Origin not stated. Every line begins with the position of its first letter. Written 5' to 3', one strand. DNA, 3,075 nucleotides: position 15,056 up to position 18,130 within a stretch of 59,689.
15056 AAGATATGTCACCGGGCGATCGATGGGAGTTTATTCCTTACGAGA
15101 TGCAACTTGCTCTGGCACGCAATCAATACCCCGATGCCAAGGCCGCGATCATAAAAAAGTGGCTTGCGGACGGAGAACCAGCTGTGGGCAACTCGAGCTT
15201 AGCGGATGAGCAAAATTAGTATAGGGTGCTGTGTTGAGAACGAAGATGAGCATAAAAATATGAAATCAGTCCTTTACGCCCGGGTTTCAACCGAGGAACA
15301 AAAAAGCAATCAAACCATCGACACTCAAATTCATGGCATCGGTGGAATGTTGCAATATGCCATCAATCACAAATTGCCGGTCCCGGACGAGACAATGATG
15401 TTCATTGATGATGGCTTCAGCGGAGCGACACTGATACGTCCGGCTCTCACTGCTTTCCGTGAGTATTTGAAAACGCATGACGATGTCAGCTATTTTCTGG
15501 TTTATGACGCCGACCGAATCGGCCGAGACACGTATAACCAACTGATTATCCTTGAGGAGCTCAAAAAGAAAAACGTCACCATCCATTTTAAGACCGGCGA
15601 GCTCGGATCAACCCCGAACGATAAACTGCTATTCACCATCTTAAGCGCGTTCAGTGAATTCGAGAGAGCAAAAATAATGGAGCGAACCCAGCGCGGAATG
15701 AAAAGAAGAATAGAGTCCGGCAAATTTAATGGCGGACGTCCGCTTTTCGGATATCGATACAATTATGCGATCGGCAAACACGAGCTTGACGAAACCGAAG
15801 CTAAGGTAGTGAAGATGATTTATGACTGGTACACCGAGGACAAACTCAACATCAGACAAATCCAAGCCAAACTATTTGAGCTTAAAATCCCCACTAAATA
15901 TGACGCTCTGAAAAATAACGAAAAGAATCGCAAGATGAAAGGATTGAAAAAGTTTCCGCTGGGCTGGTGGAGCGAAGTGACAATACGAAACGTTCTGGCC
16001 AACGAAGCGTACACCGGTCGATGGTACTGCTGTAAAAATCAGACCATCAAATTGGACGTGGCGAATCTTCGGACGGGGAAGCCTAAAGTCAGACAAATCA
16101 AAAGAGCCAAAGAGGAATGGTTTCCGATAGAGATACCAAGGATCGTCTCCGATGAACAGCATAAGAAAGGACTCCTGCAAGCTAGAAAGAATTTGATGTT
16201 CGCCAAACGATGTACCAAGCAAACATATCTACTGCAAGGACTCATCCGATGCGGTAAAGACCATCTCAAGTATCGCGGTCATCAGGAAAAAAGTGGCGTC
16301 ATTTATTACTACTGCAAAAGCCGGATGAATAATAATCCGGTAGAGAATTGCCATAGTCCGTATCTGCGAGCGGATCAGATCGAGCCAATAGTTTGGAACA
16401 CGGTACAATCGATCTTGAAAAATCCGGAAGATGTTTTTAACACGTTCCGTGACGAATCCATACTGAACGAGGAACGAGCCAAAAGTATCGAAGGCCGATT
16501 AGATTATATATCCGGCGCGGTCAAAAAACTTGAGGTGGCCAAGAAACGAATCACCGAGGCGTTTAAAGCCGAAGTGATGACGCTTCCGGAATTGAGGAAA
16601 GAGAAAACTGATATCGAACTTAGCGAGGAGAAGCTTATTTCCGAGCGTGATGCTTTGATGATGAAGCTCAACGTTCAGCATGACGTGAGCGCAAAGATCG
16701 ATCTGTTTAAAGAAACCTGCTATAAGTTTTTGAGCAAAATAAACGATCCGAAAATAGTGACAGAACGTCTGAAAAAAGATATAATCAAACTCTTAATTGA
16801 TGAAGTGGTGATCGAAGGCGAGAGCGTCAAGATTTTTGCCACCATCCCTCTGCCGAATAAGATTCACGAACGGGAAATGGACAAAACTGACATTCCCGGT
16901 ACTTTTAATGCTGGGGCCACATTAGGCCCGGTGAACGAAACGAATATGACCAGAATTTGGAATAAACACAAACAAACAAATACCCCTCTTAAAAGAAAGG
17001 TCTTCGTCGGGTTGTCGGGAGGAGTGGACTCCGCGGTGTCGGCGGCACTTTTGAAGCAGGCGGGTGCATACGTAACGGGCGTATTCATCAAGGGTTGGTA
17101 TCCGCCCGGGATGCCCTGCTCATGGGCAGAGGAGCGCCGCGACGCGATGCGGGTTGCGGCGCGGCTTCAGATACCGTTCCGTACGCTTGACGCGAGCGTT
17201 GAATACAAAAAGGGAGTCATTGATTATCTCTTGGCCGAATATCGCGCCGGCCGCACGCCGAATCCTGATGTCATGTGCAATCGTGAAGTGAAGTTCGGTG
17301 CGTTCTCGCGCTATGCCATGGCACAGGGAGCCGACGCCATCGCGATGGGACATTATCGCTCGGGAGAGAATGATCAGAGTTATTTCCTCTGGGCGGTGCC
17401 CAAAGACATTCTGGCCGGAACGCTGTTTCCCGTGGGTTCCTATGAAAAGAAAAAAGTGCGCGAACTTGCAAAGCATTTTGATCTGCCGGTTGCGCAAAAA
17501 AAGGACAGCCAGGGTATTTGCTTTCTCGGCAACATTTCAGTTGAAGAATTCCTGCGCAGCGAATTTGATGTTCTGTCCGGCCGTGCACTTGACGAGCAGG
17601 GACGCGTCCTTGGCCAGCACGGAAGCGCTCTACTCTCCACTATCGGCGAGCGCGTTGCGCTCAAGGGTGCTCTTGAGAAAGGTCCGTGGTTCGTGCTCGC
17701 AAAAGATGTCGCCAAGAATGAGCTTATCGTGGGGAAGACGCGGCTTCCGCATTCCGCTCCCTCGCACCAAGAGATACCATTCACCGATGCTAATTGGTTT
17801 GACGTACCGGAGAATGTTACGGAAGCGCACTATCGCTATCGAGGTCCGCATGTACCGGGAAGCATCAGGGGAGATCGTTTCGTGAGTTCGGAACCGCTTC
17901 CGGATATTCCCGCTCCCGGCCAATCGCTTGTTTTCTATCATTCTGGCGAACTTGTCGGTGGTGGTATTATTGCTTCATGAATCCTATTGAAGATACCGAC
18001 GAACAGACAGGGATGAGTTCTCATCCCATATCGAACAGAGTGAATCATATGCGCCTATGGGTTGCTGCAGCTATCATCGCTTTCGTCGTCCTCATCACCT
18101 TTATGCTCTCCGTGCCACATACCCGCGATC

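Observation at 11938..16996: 5.05-kb serine-recombinase element whose attL/attR reconstruct both an intact mnmA start and a recombinase stop codon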

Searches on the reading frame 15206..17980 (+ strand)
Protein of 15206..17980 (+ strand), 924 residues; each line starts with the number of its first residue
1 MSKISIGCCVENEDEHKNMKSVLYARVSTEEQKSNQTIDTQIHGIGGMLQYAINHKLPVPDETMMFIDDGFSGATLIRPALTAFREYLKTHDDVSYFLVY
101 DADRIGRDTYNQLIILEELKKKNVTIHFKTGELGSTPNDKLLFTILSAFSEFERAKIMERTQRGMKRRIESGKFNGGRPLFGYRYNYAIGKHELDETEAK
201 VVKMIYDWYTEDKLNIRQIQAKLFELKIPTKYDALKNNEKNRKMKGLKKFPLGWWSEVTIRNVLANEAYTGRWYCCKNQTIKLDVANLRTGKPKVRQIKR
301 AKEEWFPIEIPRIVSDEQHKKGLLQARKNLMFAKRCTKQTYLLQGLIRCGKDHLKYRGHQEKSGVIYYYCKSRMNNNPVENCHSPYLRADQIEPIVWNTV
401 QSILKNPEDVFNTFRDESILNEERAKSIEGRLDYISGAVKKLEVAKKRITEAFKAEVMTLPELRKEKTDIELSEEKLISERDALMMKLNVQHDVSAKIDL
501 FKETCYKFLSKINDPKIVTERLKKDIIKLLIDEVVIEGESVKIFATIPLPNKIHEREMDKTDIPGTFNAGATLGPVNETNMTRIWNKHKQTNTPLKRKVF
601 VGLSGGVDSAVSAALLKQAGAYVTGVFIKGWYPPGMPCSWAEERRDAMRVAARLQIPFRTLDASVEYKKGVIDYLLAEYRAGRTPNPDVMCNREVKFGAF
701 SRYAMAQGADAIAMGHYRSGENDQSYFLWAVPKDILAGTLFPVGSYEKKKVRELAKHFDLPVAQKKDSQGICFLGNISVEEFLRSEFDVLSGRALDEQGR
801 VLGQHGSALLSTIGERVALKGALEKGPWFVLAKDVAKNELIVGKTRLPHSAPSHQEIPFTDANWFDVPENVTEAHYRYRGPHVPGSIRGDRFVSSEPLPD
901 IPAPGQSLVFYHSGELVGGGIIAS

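Call 8: search_protein_families(library=pfam, proteins=[window:15206-17980:+], max_evalue=0.01)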
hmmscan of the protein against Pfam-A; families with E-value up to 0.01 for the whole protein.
window:15206-17980:+ (924 aa): 7 families
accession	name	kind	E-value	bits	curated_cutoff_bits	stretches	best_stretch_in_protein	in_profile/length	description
PF03054.22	tRNA_Me_trans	-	2.2e-58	197.7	20.6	1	598-775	2-201/202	tRNA methyl transferase HUP domain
PF00239.26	Resolvase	-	4.5e-29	101.9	23.3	1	22-173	2-144/145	Resolvase, N terminal domain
PF07508.19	Recombinase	-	1.7e-12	47.9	21.1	1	196-321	1-94/102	Recombinase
PF13408.12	Zn_ribbon_recom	-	7e-12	46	25.3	1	342-400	1-57/58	Recombinase zinc beta ribbon domain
PF20259.3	tRNA_Me_trans_M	-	2.3e-09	37.1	27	1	781-844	2-66/66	tRNA methyl transferase PRC-barrel domain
PF02540.23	NAD_synthase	-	7.1e-07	29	21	1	597-761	19-169/242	NAD synthase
PF20258.4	tRNA_Me_trans_C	-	0.0014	19.3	20.6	1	903-922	58-77/77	Aminomethyltransferase beta-barrel domain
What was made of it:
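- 17008..17980 (+): Host mnmA from codon 11 onward (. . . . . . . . …). The B' arm is the DNA encoding the PP-loop motif. Pfam tRNA_Me_trans 2.2e-58 (call 8).
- Checked: ORF 15206-17980 carries Resolvase, Recombinase and Zn_ribbon_recom domains followed by three MnmA domains in one frame (call 8).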

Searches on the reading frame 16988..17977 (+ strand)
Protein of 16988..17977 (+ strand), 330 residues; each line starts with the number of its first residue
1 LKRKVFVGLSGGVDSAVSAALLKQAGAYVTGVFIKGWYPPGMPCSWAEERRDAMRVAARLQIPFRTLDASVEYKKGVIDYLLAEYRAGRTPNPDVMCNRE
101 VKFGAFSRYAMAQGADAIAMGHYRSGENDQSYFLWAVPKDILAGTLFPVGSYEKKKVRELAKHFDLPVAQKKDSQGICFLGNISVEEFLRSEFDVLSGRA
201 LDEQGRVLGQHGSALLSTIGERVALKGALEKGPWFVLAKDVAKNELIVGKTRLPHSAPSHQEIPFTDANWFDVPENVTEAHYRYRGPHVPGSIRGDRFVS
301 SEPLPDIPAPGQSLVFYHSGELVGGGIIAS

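Call 23: find_homologous_proteins(query=window:16988-17977:+, max_evalue=1e-60)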
Query seq(330 aa) (330 aa): 7720 proteins with E <= 1e-60 among 8000 candidates; the best 120 are listed.
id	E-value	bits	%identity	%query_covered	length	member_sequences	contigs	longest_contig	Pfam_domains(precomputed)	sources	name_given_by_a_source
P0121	2.7e-191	653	86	99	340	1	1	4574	PF20259.4,PF03054.23,PF02540.24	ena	-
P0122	5.9e-175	599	79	99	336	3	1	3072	PF20259.4,PF03054.23,PF20258.5,PF02540.24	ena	-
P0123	3.6e-163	561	75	99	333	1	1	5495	PF20259.4,PF03054.23,PF20258.5,PF02540.24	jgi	jgi:tRNA-specific 2-thiouridylase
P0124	2.7e-162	558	75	99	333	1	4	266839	PF20259.4,PF03054.23,PF20258.5,PF02540.24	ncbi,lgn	-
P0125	5.5e-162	557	74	99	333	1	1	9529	PF20259.4,PF03054.23,PF20258.5,PF02540.24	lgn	-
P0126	5.6e-162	557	73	99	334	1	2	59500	PF20259.4,PF03054.23,PF20258.5,PF02540.24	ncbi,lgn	ncbi:MAG: tRNA 2-thiouridine(34) synthase MnmA [Minisyncoccia bacterium]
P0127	4.5e-161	554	72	99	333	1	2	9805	PF20259.4,PF03054.23,PF20258.5,PF02540.24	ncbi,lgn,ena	-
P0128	6.7e-161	553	73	99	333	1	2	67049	PF20259.4,PF03054.23,PF20258.5,PF02540.24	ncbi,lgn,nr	ncbi:MAG: tRNA 2-thiouridine(34) synthase MnmA [bacterium]|nr:tRNA 2-thiouridine(34) synthase MnmA [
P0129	1.2e-160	552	74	99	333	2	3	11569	PF20259.4,PF03054.23,PF20258.5,PF02540.24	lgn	-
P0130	6.1e-160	550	75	99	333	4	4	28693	PF20259.4,PF03054.23,PF02540.24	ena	-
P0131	1.0e-159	549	73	99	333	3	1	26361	PF20259.4,PF03054.23,PF20258.5,PF02540.24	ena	-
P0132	1.2e-159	549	73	99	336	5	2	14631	PF20259.4,PF03054.23,PF20258.5,PF02540.24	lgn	-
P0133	2.0e-159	548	73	99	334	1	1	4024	PF20259.4,PF03054.23,PF20258.5,PF02540.24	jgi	-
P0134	5.8e-159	547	73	99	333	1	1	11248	PF20259.4,PF03054.23,PF20258.5,PF02540.24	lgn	-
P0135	7.7e-159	546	73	99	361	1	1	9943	PF20259.4,PF03054.23,PF02540.24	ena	-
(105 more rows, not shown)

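Call 25: find_encoding_contigs(protein=P0121, flank=10000, max_places=3)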
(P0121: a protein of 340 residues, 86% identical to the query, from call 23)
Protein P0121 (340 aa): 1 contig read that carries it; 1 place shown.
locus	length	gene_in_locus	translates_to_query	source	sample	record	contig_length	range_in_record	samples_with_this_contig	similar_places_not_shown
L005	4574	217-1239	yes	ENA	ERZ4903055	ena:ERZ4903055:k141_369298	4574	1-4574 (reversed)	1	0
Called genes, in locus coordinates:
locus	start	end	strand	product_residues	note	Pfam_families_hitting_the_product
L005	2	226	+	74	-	?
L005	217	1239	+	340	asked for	PF02540:NAD_synthase (weak), PF03054:tRNA_Me_trans, PF20259:tRNA_Me_trans_M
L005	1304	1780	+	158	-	-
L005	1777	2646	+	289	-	PF04471:Mrr_cat (faint)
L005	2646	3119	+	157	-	PF23951:DUF7282 (weak)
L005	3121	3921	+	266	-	PF12705:PDDEXK_1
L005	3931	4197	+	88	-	PF01035:DNA_binding_1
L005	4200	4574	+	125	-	?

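Call 26: find_encoding_contigs(protein=P0124, flank=10000, max_places=2)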
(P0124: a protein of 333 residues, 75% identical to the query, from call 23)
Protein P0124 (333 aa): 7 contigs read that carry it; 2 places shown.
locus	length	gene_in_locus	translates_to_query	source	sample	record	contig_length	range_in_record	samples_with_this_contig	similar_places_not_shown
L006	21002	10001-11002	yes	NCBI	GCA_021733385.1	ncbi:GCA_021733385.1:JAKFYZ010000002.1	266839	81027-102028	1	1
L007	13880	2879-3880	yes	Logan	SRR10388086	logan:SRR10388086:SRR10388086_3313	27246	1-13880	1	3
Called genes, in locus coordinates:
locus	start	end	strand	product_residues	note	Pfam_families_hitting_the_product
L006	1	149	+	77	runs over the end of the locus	-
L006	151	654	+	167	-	-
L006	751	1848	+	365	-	PF01926:MMR_HSR1, PF02421:FeoB_N, PF06071:YchF-GTPase_C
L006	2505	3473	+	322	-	PF18920:DUF5671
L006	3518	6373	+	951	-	PF00133:tRNA-synt_1, PF09334:tRNA-synt_1g, PF13603:tRNA-synt_1_2, PF00293:NUDIX, PF00133:tRNA-synt_1, PF09334:tRNA-synt_1g (weak), PF08264:Anticodon_1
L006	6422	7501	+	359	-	PF04545:Sigma70_r4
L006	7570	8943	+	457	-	PF26449:DUF8128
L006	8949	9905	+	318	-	PF02618:YceG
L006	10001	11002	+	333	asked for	PF02540:NAD_synthase (weak), PF03054:tRNA_Me_trans, PF20259:tRNA_Me_trans_M, PF20258:tRNA_Me_trans_C (faint)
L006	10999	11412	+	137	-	-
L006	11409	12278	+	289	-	PF03477:ATP-cone (faint)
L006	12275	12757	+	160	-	PF23951:DUF7282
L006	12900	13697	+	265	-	PF12705:PDDEXK_1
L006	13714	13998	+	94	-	PF01035:DNA_binding_1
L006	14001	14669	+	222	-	PF03167:UDG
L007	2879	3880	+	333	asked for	PF02540:NAD_synthase (weak), PF03054:tRNA_Me_trans, PF20259:tRNA_Me_trans_M, PF20258:tRNA_Me_trans_C (faint)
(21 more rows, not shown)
